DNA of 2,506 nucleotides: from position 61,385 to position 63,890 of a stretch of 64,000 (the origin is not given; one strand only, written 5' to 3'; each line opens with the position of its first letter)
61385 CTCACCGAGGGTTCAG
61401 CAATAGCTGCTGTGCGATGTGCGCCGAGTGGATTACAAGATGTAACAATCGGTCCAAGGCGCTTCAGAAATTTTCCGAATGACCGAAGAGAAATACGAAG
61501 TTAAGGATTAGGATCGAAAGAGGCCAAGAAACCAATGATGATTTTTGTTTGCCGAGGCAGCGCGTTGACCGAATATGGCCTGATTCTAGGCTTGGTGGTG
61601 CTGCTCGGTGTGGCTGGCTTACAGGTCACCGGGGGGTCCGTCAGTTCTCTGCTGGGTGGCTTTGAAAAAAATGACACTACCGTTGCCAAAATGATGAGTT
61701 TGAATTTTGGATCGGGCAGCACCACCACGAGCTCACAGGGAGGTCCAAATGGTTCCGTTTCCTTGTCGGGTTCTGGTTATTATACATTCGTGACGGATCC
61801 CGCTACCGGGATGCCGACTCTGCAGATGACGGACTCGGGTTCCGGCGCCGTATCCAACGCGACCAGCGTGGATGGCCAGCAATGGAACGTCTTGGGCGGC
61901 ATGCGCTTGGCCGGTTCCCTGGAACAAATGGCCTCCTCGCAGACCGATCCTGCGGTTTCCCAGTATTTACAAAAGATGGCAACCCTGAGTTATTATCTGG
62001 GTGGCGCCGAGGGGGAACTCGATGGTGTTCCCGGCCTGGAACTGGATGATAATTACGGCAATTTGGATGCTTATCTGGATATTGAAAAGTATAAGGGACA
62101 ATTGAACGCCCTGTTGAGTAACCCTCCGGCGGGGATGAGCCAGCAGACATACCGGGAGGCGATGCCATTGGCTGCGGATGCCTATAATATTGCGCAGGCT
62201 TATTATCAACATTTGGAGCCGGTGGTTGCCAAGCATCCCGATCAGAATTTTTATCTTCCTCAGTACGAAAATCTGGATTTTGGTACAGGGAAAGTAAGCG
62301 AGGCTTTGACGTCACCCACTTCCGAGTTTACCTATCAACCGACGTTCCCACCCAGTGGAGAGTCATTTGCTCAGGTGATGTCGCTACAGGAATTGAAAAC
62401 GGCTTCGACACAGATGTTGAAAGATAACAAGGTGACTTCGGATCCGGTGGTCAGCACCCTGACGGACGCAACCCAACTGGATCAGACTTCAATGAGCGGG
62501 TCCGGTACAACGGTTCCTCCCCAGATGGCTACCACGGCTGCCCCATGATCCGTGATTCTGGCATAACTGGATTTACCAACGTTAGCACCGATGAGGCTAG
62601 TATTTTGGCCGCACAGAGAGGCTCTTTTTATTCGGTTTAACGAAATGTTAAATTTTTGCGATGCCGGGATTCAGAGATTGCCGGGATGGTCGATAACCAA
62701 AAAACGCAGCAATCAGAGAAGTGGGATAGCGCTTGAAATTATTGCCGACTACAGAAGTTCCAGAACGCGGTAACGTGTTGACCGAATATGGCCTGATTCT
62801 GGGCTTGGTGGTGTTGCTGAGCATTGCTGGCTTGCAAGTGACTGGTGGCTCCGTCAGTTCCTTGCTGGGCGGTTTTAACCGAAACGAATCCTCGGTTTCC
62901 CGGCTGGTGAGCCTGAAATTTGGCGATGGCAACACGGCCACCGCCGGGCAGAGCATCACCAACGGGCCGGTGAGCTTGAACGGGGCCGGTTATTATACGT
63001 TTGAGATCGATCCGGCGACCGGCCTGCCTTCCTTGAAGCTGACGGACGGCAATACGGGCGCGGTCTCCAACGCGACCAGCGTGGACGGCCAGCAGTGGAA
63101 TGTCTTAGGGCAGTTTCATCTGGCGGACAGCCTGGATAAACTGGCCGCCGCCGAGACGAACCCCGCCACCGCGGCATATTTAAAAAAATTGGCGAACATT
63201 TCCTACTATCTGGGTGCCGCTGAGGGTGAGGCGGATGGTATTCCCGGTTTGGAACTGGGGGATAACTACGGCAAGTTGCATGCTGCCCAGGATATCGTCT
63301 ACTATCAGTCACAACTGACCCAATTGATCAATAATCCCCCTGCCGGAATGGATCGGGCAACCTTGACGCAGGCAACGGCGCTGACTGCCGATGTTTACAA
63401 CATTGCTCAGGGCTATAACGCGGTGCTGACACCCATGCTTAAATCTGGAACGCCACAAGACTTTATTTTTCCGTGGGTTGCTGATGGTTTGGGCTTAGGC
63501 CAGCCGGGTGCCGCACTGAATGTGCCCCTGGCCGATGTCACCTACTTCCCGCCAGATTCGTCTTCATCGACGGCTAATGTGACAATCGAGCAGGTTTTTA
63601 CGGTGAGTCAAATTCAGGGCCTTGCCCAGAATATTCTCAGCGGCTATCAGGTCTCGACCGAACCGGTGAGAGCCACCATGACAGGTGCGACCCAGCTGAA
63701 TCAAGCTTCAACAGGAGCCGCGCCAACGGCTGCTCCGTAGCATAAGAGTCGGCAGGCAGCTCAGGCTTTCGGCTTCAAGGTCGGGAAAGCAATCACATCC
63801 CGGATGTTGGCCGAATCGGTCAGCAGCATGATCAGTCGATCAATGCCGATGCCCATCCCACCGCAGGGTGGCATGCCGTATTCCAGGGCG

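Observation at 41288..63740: Dispersed family of giant Flp-type pilins with a conserved scaffold and a variable C-terminal patch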

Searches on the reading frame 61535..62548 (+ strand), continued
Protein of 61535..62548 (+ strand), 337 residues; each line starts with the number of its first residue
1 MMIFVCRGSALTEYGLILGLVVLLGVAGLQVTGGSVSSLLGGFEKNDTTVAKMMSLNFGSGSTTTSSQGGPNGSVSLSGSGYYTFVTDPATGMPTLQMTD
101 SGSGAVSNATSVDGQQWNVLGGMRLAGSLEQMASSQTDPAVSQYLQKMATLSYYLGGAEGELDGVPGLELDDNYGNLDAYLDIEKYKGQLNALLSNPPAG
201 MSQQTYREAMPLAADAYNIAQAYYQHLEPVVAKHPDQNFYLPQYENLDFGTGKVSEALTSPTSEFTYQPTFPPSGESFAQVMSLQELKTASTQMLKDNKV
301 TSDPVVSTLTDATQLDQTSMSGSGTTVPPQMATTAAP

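Call 97: list_cluster_members(proteins=[P0010, P0019, P0014, P0016, P0020, P0055, P0045, P0012, P0017, P0024])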
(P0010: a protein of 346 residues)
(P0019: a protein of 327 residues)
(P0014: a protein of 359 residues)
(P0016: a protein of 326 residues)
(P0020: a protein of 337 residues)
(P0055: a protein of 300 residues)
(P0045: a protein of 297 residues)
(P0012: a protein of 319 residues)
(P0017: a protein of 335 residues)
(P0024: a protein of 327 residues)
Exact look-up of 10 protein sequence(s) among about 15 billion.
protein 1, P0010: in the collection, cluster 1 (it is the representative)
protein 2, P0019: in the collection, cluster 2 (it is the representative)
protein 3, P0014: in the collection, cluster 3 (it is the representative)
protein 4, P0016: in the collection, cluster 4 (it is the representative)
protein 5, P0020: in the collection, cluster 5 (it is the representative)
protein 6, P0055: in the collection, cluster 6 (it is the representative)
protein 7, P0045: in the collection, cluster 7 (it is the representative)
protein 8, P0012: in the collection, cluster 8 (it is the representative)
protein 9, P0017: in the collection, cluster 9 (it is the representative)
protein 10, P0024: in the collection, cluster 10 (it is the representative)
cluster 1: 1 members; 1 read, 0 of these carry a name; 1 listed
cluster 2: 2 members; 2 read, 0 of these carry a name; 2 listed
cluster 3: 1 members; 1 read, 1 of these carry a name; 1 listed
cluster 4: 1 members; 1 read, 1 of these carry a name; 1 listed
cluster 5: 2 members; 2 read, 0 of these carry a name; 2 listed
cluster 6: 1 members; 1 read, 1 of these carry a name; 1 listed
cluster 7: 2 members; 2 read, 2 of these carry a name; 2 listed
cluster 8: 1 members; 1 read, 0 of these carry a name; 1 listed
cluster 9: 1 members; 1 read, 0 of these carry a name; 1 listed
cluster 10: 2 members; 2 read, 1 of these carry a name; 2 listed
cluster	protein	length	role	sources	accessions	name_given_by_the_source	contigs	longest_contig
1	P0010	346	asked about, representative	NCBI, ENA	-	-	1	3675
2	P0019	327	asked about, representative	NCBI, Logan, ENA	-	-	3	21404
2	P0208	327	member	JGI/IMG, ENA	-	-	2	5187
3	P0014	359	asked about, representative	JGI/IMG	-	Flp pilus assembly pilin Flp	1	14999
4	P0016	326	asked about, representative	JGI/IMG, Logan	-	hypothetical protein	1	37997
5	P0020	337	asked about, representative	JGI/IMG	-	-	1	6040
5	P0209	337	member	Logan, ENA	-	-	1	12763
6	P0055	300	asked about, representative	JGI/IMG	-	hypothetical protein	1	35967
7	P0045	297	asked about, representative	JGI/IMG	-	Flp pilus assembly pilin Flp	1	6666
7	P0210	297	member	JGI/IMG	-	Flp pilus assembly pilin Flp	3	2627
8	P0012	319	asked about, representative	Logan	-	-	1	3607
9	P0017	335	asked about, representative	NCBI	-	-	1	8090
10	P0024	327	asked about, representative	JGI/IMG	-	hypothetical protein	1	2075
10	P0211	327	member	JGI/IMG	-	-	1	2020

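Call 105: search_protein_families(library=pfam, alignment_id=A3, max_evalue=1)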
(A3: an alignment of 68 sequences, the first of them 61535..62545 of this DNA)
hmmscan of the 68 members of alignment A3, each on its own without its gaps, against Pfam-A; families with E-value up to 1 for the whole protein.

A. member 1, window:61535-62545:+ (337 aa): 1 family
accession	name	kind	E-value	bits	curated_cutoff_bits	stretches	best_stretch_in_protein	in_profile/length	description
PF24396.1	DUF7541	-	0.065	13.5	28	1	3-41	19-56/120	Family of unknown function (DUF7541)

B. families by the number of members that match (of 68 scanned): 38 families (the first 25 are shown)
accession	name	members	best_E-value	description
PF04964.19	Flp_Fap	32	8.6e-06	Flp/Fap pilin component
PF24396.1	DUF7541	9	0.0016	Family of unknown function (DUF7541)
PF11725.13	AvrE_T3Es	1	0.0015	AvrE-family Type-III effector proteins (T3Es)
PF21159.3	FlgK_2nd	1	0.0076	Flagellar hook-associated protein 1, D3 domain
PF08951.15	EntA_Immun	1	0.0079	Enterocin A Immunity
PF20459.4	DUF6712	1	0.012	Family of unknown function (DUF6712)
PF09712.15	PHA_synth_III_E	1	0.013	Poly(R)-hydroxyalkanoic acid synthase subunit (PHA_synth_III_E)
PF02203.21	TarH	1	0.016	Tar ligand binding domain homologue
PF20835.2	PA_Ig-like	1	0.029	Anthrax protective antigen, immunoglobulin-like domain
PF13794.12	MiaE_2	1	0.03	tRNA-(MS[2]IO[6]A)-hydroxylase (MiaE)-like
PF20026.4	DUF6434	1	0.06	Domain of unknown function (DUF6434)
PF07568.18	HisKA_2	1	0.06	Histidine kinase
PF04977.20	DivIC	1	0.06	Septum formation initiator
PF17830.6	STI1-HOP_DP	1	0.061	STI1/HOP, DP domain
PF03413.25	PepSY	1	0.067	Peptidase propeptide and YPEB domain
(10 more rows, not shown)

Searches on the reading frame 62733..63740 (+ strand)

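Call 6: search_protein_families(library=pfam, proteins=[window:62733-63740:+], max_evalue=1)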
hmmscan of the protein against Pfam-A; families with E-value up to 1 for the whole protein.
window:62733-63740:+ (335 aa): 0 families

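Call 7: search_protein_families(library=ncbifam, proteins=[window:62733-63740:+], max_evalue=1)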
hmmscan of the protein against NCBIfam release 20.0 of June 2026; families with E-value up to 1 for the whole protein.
window:62733-63740:+ (335 aa): 1 family
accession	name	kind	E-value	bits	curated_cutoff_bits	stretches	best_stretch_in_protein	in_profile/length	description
NF011854.0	PRK15326.1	equivalog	0.14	12.9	96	1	127-162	24-60/80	type III secretion system needle complex protein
